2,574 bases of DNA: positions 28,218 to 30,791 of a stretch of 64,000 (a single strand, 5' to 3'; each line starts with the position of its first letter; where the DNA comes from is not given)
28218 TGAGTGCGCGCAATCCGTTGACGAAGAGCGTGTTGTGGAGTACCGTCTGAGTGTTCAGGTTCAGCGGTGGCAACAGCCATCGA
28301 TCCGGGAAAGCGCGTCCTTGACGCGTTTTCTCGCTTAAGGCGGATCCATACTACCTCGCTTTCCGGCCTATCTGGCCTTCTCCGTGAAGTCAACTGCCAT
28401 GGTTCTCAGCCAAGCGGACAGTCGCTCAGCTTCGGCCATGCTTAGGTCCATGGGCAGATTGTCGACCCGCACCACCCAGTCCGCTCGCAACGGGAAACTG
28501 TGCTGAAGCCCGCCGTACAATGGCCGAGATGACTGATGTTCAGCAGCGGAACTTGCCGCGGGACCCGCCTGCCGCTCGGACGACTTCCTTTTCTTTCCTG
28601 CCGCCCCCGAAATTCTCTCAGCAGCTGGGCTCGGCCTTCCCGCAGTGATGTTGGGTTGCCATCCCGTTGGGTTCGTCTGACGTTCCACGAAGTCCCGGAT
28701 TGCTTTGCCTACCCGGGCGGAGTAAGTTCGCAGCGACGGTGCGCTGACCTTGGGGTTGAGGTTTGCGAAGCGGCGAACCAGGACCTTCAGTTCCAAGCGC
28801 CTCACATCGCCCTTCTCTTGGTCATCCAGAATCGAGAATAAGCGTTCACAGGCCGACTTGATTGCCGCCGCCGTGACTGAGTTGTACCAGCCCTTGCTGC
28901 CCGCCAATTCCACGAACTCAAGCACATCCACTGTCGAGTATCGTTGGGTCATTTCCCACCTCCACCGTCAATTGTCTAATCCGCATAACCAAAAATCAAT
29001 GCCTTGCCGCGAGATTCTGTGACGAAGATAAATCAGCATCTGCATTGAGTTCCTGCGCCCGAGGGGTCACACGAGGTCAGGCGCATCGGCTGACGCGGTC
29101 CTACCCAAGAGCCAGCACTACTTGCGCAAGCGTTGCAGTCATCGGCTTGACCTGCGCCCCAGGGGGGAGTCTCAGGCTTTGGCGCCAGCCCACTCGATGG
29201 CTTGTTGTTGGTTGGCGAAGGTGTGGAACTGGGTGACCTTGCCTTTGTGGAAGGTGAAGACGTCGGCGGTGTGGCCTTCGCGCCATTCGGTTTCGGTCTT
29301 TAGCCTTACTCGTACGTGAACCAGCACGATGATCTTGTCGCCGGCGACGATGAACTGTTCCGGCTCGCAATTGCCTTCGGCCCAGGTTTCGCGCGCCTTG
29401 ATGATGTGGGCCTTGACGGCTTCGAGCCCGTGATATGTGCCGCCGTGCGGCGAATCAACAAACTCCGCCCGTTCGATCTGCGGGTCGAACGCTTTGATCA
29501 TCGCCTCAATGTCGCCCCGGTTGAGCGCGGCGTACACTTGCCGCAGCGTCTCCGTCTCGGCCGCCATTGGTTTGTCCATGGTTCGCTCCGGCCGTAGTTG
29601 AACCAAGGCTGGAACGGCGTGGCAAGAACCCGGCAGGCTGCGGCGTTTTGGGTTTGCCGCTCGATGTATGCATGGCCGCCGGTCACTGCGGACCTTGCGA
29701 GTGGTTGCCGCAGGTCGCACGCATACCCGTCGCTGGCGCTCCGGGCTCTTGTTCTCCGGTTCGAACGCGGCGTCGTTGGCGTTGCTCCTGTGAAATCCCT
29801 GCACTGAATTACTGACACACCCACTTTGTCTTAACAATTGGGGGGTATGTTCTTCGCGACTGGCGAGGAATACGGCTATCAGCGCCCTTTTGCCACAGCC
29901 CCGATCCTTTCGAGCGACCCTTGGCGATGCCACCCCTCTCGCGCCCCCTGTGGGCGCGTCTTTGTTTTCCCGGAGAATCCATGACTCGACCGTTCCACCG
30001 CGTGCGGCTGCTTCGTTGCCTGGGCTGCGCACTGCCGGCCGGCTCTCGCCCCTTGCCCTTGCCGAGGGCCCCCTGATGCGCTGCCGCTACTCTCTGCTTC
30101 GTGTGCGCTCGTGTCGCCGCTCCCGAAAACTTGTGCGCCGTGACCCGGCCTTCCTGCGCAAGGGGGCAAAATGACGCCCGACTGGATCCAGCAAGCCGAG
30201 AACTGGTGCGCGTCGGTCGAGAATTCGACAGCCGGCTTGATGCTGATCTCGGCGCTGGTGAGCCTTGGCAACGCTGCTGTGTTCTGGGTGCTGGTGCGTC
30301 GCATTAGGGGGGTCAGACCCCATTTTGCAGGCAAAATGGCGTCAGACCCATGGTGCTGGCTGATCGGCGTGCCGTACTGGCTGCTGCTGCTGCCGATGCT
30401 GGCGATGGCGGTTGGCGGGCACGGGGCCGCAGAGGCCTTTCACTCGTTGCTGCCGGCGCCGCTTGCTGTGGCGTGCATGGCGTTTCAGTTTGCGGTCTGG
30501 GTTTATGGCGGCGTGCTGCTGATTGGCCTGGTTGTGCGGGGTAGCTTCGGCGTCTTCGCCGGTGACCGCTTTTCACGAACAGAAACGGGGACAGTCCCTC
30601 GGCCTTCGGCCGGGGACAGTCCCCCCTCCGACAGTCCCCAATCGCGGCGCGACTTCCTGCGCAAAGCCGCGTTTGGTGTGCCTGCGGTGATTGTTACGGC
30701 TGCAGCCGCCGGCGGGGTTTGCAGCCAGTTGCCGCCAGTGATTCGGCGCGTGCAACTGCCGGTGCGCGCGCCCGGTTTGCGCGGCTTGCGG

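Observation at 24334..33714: Three paralogous membrane-anchored metallophosphoesterases with internal twin-arginine-like motifs, clustered with a His-rich COG0523 GTPase and a TPR/SEC-C protein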

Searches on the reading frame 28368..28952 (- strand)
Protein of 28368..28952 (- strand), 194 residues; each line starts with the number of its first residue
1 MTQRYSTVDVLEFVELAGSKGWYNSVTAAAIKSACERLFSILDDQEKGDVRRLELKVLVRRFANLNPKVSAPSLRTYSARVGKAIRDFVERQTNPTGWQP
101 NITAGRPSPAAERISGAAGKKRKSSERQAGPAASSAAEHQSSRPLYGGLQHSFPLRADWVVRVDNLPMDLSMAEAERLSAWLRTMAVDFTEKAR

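Call 3: search_protein_families(library=pfam, proteins=[window:28368-28952:-], max_evalue=0.01)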
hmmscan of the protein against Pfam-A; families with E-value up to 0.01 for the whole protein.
window:28368-28952:- (194 aa): 0 families

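Call 4: search_protein_families(library=ncbifam, proteins=[window:28368-28952:-], max_evalue=0.01)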
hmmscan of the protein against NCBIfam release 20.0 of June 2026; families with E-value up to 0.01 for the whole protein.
window:28368-28952:- (194 aa): 1 family
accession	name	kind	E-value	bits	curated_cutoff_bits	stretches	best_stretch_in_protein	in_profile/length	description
NF049869.1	SigS_reg_SroA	equivalog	0.0065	16.4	80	0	60-79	25-44/65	sigS mRNA-stabilizing protein SroA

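Call 38: search_protein_families(library=phrogs, proteins=[window:28368-28952:-], max_evalue=0.01)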
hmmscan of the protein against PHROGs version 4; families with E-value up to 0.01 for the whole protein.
window:28368-28952:- (194 aa): 2 families
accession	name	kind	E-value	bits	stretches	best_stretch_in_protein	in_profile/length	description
phrog_2602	-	unknown function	1.2e-13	52.2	1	3-184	4-168/173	-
phrog_36396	-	unknown function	0.00032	21.7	1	153-185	22-54/63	-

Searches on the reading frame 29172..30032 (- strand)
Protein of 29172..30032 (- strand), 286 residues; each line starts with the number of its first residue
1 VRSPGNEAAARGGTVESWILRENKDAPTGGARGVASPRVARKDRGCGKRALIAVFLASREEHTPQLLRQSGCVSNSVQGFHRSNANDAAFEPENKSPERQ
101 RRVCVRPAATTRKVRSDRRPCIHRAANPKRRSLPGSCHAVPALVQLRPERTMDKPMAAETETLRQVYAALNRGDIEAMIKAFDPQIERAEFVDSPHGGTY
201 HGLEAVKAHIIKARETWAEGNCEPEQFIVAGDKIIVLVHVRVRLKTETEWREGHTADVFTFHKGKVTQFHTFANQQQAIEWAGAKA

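Call 3: search_protein_families(library=pfam, proteins=[window:29172-30032:-], max_evalue=0.01)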
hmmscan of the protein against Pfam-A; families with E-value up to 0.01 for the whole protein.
window:29172-30032:- (286 aa): 2 families
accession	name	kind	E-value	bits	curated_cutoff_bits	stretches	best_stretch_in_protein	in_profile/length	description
PF12680.13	SnoaL_2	-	5.8e-14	53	27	1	164-268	2-101/102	SnoaL-like domain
PF07366.18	SnoaL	-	0.001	19.4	28.4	1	163-244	4-81/126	SnoaL-like polyketide cyclase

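Call 4: search_protein_families(library=ncbifam, proteins=[window:29172-30032:-], max_evalue=0.01)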
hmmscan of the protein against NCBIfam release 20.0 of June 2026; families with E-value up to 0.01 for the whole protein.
window:29172-30032:- (286 aa): 0 families

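Call 38: search_protein_families(library=phrogs, proteins=[window:29172-30032:-], max_evalue=0.01)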
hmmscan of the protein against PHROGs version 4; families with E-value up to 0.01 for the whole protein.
window:29172-30032:- (286 aa): 0 families

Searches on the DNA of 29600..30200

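Call 87: search_rna_families(source=window, start=29600, end=30200, threshold=evalue, max_evalue=1)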
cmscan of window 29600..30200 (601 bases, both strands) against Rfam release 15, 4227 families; matches with E-value up to 1: 0.
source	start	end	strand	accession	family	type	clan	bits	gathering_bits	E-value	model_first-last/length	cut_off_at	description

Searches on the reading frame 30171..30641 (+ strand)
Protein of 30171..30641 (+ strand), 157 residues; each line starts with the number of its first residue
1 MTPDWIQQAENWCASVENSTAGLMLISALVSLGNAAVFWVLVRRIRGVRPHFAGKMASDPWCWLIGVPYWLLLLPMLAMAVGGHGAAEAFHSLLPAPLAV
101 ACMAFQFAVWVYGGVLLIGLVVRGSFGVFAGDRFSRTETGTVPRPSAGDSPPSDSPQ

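Call 85: search_protein_representatives(alignment_id=A7)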
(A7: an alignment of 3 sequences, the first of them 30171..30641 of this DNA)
Query: 3 sequences, 134 profile positions. Proteins with E-value up to 0.001 (for the whole library): 11; up to 1e-10: 5; up to 1e-30: 2. The best 11 are listed.
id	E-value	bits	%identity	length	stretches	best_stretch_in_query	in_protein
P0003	1.5e-34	135.2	-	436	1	2-127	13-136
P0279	2.0e-33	131.6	-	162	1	13-133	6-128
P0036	8.1e-22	94.0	-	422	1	11-123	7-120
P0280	3.0e-13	66.2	-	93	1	2-73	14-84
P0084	1.2e-12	64.3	-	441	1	12-116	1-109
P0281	3.3e-10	56.4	-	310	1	12-116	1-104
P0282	4.1e-10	56.1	-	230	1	16-122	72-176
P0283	4.6e-10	55.9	-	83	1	12-87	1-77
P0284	7.8e-08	48.7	-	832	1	12-99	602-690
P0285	3.1e-07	46.8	-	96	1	16-64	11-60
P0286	5.4e-04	36.3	-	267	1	17-117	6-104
